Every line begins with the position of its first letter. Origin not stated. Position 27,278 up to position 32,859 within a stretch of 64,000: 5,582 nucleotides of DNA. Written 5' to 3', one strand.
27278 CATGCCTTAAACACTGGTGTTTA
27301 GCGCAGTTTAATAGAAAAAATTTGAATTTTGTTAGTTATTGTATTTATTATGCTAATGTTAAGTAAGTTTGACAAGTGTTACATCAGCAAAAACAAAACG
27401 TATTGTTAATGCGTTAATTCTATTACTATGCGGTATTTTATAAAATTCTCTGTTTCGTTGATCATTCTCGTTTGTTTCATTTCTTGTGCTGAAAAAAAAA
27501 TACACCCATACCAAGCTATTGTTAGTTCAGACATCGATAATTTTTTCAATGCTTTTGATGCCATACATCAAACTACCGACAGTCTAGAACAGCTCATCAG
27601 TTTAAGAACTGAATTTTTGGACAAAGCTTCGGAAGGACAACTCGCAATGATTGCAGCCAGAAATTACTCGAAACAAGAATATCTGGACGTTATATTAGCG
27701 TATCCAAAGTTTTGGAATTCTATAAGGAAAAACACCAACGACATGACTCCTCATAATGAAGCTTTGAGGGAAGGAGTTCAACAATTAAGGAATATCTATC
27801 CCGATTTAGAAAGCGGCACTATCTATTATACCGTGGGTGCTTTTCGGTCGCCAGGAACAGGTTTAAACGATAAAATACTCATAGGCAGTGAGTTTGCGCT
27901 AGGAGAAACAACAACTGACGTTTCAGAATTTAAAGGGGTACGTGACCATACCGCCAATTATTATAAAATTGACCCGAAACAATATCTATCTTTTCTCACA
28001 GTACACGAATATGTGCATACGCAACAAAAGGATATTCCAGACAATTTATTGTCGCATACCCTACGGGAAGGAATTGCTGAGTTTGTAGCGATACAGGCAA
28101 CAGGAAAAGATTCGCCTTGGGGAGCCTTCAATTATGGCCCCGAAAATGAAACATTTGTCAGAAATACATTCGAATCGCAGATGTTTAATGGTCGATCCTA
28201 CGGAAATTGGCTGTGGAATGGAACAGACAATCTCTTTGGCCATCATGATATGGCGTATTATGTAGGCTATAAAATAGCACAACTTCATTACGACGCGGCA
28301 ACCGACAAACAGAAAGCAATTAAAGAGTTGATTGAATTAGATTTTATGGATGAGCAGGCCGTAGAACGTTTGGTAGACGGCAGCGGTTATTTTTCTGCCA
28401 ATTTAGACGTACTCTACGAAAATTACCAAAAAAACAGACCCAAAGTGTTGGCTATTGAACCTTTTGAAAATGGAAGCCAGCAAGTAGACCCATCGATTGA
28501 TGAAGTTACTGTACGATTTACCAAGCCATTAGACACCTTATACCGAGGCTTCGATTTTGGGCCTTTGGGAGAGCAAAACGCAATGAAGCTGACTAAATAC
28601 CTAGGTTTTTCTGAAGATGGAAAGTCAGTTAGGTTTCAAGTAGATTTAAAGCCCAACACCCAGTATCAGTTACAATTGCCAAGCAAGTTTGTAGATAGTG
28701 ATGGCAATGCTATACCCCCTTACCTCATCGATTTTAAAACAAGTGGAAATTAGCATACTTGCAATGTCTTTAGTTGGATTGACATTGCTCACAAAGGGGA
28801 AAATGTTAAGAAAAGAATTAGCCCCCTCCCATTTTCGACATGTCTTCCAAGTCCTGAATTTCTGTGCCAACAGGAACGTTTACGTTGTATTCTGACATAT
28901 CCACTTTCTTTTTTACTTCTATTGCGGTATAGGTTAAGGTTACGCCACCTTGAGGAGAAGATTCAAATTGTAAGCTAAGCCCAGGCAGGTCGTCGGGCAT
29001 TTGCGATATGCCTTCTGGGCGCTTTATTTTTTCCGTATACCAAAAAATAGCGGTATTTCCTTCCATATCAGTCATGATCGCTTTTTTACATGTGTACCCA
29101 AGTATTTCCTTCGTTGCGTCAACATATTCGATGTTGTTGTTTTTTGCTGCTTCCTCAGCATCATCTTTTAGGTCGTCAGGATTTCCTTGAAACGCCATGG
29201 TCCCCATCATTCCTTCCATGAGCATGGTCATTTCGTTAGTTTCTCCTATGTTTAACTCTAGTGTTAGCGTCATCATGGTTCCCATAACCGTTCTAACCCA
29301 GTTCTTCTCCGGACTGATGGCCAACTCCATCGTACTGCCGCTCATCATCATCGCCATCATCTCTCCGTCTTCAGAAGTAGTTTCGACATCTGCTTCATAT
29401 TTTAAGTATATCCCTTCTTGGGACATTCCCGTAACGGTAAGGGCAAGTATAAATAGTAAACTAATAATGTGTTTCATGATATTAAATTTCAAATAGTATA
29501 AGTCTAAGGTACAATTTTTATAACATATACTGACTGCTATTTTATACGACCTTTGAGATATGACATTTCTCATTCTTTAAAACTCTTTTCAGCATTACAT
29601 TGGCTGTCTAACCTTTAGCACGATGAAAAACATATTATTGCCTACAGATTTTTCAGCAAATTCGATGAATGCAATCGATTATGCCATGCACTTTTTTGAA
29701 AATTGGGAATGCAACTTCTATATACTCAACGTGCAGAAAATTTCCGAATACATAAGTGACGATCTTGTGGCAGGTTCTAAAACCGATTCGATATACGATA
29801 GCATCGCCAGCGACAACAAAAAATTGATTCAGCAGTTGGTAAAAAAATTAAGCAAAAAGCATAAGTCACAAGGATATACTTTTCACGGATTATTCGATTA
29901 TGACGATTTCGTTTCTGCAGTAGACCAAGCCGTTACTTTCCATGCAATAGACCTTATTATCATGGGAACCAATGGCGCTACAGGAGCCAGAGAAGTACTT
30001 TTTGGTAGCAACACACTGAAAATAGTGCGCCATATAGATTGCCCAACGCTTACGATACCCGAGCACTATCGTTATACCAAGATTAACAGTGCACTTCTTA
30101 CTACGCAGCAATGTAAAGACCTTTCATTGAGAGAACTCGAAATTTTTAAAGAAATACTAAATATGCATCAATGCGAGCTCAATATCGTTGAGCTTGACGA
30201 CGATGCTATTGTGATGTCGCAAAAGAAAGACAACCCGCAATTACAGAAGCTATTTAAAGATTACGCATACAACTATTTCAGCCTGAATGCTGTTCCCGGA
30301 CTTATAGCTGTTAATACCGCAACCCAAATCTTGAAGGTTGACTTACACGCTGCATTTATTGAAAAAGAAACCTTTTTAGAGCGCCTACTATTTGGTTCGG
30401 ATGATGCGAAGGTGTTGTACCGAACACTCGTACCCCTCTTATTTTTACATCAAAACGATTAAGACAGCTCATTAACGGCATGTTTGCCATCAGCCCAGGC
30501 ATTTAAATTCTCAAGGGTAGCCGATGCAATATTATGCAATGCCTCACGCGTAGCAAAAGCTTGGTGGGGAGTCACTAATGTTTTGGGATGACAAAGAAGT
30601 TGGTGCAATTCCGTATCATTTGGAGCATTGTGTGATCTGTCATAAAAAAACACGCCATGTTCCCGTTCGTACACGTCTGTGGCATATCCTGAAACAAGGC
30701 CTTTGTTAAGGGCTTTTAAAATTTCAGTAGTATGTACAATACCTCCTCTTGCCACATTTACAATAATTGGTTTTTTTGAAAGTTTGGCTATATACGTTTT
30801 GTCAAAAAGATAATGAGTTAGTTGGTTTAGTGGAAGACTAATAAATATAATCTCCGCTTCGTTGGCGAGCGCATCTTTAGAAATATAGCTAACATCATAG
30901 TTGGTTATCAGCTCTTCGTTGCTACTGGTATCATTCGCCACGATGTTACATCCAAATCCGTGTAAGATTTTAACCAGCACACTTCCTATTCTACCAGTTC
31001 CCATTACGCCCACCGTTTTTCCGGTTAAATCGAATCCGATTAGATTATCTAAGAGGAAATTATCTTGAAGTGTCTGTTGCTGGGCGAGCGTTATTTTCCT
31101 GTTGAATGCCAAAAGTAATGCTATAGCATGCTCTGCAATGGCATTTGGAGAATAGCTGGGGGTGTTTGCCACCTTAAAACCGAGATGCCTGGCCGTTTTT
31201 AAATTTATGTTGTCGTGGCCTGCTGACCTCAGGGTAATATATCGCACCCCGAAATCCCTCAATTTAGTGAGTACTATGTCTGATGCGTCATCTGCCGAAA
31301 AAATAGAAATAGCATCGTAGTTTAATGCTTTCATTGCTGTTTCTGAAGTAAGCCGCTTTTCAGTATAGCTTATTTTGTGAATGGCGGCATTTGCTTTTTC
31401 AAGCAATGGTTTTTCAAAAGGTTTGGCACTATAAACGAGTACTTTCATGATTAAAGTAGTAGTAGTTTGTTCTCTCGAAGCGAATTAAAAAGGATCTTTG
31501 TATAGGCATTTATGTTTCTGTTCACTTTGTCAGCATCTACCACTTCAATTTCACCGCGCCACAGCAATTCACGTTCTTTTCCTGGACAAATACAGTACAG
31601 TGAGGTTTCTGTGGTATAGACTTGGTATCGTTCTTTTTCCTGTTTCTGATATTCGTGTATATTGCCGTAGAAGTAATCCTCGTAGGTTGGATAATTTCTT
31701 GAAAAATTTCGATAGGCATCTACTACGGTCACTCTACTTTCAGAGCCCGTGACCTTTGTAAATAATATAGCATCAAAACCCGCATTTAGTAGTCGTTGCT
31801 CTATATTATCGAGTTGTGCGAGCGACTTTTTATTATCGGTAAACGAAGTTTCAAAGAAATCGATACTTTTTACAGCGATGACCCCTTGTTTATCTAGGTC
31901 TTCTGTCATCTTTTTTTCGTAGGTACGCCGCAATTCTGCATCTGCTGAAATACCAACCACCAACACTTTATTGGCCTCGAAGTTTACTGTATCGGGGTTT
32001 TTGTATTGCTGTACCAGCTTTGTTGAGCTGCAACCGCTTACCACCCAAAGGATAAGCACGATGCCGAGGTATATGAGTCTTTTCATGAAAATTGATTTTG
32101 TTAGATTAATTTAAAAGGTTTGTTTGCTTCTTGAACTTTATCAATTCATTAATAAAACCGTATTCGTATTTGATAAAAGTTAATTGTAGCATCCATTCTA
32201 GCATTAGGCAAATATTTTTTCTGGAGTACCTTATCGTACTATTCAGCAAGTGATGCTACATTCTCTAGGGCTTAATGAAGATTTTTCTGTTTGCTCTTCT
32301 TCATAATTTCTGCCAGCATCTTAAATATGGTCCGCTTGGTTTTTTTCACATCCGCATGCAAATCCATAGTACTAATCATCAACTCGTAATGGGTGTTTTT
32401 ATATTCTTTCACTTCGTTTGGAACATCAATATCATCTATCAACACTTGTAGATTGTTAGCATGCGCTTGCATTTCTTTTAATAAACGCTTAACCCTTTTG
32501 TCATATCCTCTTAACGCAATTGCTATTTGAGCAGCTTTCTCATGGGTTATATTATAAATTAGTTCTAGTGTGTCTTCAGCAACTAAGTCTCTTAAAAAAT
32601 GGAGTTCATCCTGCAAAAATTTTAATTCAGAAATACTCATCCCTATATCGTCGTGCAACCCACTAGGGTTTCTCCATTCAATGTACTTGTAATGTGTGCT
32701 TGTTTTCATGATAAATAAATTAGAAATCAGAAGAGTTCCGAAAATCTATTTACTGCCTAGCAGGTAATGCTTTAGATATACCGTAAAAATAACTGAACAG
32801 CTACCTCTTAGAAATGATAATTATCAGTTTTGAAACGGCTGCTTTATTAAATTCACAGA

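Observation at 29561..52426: A 23-kb DosR-like dormancy/low-oxygen regulon defined by 11 identically spaced FNR-like boxes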

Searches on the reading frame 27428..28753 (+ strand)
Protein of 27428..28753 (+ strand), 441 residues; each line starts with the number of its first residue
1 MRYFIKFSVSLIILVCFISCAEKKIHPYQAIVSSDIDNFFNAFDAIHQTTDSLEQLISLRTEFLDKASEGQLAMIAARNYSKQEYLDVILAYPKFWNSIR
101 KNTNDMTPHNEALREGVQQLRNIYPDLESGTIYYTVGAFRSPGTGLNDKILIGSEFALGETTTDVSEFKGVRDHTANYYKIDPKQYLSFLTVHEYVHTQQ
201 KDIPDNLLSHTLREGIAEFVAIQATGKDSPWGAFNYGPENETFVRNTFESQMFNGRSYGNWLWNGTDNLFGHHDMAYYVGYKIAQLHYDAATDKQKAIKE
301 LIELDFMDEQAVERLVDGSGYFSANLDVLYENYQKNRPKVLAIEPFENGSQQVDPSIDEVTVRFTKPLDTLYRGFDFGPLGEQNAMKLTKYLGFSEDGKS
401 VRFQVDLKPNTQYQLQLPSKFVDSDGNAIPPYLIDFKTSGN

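Call 7: search_protein_families(library=pfam, proteins=[window:27428-28753:+], max_evalue=0.01)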
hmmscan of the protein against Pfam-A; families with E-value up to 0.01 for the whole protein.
window:27428-28753:+ (441 aa): 2 families
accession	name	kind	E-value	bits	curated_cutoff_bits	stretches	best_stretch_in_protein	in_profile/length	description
PF25594.1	GldB_lipo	-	1.3e-05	25.5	27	1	32-242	13-220/309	Gliding motility protein GldB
PF13205.12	Big_5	-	8e-05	23.8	23.6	1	335-438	2-105/105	Bacterial Ig-like domain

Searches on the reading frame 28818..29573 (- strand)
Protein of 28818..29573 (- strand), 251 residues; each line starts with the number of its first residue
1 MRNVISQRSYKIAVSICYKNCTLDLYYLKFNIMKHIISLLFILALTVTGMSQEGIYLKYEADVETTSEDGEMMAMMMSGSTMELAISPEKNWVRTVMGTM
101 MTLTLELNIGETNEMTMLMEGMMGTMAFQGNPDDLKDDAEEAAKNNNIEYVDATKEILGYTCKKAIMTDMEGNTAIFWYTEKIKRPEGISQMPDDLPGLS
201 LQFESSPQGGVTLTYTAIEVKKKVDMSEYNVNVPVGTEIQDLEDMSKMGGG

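Call 5: search_protein_families(library=pfam, proteins=[window:28818-29573:-], max_evalue=0.01)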
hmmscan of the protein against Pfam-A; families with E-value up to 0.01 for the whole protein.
window:28818-29573:- (251 aa): 2 families
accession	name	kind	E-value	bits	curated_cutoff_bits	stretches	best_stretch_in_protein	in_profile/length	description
PF22252.2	PNGase_F-II_N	-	5.7e-10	39.5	27.6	1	141-229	73-155/173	N-glycanase peptide, N-terminal domain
PF14371.13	DUF4412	-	3.1e-05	24.3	21.6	1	65-191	9-130/191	Domain of unknown function (DUF4412)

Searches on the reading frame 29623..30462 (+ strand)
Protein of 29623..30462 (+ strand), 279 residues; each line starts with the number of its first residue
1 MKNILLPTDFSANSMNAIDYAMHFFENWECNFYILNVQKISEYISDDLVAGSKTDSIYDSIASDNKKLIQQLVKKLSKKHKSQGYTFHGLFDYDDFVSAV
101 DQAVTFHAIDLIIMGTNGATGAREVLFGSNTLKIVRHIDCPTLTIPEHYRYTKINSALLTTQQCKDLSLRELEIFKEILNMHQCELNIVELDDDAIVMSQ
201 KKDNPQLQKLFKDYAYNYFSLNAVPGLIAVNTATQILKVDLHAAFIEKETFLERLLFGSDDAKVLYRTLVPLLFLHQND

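Call 5: search_protein_families(library=pfam, proteins=[window:29623-30462:+], max_evalue=0.01)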
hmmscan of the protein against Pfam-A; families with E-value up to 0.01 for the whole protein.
window:29623-30462:+ (279 aa): 1 family
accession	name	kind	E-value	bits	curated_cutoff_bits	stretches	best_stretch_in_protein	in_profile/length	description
PF00582.32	Usp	-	4e-17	63.5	24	1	1-146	1-141/141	Universal stress protein family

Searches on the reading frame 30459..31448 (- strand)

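Call 5: search_protein_families(library=pfam, proteins=[window:30459-31448:-], max_evalue=0.01)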
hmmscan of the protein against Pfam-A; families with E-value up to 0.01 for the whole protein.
window:30459-31448:- (329 aa): 6 families
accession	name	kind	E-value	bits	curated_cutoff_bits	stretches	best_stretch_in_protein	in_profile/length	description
PF02826.25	2-Hacid_dh_C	-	1.1e-41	142.6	25.1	1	109-297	1-178/178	D-isomer specific 2-hydroxyacid dehydrogenase, NAD binding domain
PF00389.36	2-Hacid_dh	-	1.6e-27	96.3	24.6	1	3-326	1-131/134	D-isomer specific 2-hydroxyacid dehydrogenase, catalytic domain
PF03807.23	F420_oxidored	-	2.3e-05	25.4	21.6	1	145-233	1-92/94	NADP oxidoreductase coenzyme F420-dependent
PF07991.19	KARI_N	-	0.00068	19.7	20.6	1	141-243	2-104/165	Acetohydroxy acid isomeroreductase, NADPH-binding domain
PF03446.21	NAD_binding_2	-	0.0029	18.1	21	1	145-248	1-108/161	NAD binding domain of 6-phosphogluconate dehydrogenase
PF01488.26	Shikimate_DH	-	0.0043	17.6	24.3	0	140-205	9-83/138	Shikimate / quinate 5-dehydrogenase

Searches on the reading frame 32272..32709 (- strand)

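Call 5: search_protein_families(library=pfam, proteins=[window:32272-32709:-], max_evalue=0.01)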
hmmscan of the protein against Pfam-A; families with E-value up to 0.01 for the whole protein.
window:32272-32709:- (145 aa): 1 family
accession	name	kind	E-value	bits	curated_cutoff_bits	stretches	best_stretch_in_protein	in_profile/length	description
PF23357.1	DUF7088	-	0.0012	19.5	27.8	1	65-131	35-101/105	Domain of unknown function (DUF7088)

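Call 35: search_protein_families(library=ncbifam, proteins=[window:32272-32709:-], max_evalue=0.001)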
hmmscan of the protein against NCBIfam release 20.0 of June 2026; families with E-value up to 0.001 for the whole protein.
window:32272-32709:- (145 aa): 0 families
